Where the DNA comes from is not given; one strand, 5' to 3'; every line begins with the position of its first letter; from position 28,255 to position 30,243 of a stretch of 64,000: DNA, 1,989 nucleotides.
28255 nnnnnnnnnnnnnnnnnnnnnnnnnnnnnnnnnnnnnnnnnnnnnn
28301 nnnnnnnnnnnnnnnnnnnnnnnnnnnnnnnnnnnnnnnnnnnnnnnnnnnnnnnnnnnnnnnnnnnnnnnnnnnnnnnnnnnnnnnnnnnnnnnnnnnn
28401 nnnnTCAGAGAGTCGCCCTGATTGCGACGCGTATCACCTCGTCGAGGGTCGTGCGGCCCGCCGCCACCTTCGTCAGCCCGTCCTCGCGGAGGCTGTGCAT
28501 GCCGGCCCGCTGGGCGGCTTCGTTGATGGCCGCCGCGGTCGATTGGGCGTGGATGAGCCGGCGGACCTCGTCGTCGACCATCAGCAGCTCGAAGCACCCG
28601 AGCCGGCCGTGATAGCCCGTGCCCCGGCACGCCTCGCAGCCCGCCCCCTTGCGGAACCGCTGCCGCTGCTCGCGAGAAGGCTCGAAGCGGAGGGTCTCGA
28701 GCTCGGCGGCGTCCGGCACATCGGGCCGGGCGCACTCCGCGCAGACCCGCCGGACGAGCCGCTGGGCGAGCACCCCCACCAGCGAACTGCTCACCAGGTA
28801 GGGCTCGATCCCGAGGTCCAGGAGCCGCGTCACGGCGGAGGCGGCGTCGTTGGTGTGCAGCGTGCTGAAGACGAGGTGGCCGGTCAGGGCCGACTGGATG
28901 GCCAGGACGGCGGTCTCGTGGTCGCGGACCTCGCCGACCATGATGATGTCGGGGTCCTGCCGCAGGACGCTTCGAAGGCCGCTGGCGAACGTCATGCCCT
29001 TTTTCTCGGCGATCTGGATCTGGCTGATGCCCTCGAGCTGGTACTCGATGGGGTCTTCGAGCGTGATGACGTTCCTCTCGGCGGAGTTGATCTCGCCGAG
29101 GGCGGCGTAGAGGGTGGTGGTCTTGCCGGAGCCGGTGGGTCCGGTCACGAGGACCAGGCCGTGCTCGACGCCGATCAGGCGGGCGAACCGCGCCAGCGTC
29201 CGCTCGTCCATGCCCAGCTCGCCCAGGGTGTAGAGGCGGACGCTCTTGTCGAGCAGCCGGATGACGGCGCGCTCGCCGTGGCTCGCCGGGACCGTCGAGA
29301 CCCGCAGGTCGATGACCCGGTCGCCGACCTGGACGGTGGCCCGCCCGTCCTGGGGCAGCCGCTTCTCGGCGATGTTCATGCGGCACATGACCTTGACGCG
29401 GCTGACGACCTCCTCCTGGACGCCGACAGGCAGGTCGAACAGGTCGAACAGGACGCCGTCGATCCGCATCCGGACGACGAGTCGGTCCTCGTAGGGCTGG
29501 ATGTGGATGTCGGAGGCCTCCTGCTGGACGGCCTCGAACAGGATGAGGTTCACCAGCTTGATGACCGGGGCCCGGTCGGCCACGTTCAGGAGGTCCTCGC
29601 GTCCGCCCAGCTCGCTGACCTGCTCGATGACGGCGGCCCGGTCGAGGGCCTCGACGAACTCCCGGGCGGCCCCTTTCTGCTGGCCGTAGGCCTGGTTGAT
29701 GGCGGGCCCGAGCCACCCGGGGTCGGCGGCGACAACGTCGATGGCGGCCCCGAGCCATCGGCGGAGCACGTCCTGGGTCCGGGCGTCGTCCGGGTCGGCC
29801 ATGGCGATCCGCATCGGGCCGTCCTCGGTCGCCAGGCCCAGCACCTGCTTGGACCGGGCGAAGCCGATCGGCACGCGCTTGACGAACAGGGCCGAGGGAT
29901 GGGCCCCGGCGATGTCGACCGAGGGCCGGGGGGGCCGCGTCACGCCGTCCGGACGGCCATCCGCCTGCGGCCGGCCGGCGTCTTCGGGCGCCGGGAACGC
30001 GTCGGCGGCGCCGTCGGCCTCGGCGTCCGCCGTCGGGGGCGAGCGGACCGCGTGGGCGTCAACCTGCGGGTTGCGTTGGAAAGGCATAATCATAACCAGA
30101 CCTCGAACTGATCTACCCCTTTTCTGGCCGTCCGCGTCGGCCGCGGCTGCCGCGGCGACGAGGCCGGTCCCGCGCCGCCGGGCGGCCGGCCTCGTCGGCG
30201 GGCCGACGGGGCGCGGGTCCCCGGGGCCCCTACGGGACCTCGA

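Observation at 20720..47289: A ~27 kb co-oriented supercluster fuses a TonB-dependent receptor, a TonB2-type energiser and a complete T2SS-like apparatus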

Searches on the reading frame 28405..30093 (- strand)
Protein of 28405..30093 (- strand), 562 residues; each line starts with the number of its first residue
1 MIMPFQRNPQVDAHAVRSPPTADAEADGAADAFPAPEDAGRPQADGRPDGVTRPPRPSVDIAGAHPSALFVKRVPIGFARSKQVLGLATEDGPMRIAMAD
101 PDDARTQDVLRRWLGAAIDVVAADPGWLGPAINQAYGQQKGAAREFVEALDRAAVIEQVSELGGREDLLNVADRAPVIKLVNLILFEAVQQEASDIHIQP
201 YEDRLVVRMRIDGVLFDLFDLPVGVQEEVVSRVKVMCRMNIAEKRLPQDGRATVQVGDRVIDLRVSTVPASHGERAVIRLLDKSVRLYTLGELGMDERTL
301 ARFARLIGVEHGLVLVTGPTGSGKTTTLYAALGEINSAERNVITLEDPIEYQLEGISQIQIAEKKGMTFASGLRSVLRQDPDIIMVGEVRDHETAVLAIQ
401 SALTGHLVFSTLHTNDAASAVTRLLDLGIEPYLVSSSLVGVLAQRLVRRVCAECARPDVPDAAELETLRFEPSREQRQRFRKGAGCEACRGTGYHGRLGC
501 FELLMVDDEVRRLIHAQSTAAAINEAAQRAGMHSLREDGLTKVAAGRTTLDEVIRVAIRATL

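Call 5: search_protein_families(library=pfam, proteins=[window:28405-30093:-], max_evalue=0.01)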
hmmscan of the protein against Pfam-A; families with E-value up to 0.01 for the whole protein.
window:28405-30093:- (562 aa): 7 families
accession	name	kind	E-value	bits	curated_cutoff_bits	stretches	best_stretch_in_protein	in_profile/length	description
PF00437.27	T2SSE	-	9e-134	446.2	24.9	1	172-555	3-370/370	Type II/IV secretion system protein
PF05157.20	MshEN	-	1.4e-12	47.9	23.1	1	57-141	4-89/90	MshEN domain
PF25199.1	nSTAND_NTPase5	-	7.8e-05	23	34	1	311-360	41-91/145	Novel STAND NTPase 5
PF13191.12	AAA_16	-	0.00077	20.4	32.6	1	301-347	10-58/167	AAA ATPase domain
PF13401.12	AAA_22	-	0.0039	17.9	27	0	311-346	5-40/130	AAA domain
PF13476.12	AAA_23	-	0.0052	17.9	27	1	310-330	18-38/201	AAA domain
PF13604.12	AAA_30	-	0.008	16.4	27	0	305-344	12-51/191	AAA domain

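Call 8: search_protein_families(library=ncbifam, proteins=[window:28405-30093:-], max_evalue=0.001)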
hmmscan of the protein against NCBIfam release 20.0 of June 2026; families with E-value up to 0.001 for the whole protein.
window:28405-30093:- (562 aa): 18 families
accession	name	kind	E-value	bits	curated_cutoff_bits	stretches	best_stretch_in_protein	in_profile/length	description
TIGR02533.1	type_II_gspE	equivalog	1e-192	641.1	630.25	1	71-556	1-485/486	type II secretion system ATPase GspE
TIGR02538.1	type_IV_pilB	equivalog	3.2e-159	531.1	675.65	1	57-557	57-562/564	type IV-A pilus assembly ATPase PilB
NF053534.1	T4PilAsmATPsTfpB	equivalog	2.2e-142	475.4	850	1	76-557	99-582/584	type IV pilus assembly ATPase TfpB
NF007755.0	PRK10436.1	equivalog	3e-128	428.4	617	1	164-557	72-459/465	type II secretion system protein GspE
NF041000.1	ATPase_ComGA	equivalog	9.8e-79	264.1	300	1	184-448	3-266/267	competence type IV pilus ATPase ComGA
TIGR01420.1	pilT_fam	subfamily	4.6e-55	187.2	319.1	1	184-450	5-271/343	PilT/PilU family type 4a pilus ATPase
TIGR02525.1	plasmid_TraJ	equivalog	1.1e-24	87.1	368.3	1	310-426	148-271/372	plasmid transfer ATPase TraJ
TIGR02524.1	dot_icm_DotB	equivalog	3e-23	82.6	463.3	1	307-425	130-257/358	Dot/Icm type IV secretion system ATPase DotB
TIGR02782.1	TrbB_P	equivalog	3.3e-17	62.7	304.55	1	311-427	136-255/303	P-type conjugative transfer ATPase TrbB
NF058587.1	archaellum_moto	equivalog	1.1e-16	60.8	550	1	297-426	261-395/527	archaellum flagellar ATPase motor FlaI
TIGR02788.1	VirB11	equivalog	1.6e-15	57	249.95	1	296-427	129-265/308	P-type DNA transfer ATPase VirB11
NF010407.0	PRK13833.1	subfamily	3.3e-14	53.1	499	1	314-430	147-265/323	conjugal transfer protein TrbB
NF010469.0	PRK13894.1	subfamily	8e-14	51.7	508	1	309-426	147-266/320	conjugal transfer ATPase TrbB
TIGR03819.1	heli_sec_ATPase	hypoth_equivalog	1.5e-13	50.6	373.15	1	266-429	132-302/340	TadA family conjugal transfer-associated ATPase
NF053672.1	bindosome_BasE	exception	3.8e-11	42.4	1000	1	302-444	261-409/512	bindosome assembly system ATPase subunit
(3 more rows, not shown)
